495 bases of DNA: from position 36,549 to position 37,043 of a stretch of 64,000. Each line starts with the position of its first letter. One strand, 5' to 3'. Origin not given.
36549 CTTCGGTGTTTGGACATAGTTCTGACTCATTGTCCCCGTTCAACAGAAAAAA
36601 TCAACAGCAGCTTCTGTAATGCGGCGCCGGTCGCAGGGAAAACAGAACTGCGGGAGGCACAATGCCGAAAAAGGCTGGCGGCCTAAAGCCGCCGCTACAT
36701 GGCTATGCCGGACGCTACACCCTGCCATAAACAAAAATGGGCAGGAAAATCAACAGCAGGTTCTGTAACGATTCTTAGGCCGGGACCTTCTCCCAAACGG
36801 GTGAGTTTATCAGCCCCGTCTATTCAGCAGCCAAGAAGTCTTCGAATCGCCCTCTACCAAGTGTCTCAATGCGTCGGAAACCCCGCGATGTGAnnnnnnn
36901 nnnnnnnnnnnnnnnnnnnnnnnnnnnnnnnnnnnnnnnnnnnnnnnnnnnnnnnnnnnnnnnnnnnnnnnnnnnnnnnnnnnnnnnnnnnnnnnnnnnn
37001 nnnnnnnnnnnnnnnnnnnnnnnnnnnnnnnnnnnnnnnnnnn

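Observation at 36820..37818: Stand-alone SIR2_2 (TTNYD-motif) protein in a low-GC pocket beside the left repeat copy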

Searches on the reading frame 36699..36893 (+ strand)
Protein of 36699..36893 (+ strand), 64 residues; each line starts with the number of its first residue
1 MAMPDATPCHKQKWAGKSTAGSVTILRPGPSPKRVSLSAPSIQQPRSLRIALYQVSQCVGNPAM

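Call 37: search_protein_families(library=pfam, proteins=[window:36699-36893:+], max_evalue=0.001)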
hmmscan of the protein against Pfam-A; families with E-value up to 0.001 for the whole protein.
window:36699-36893:+ (64 aa): 0 families
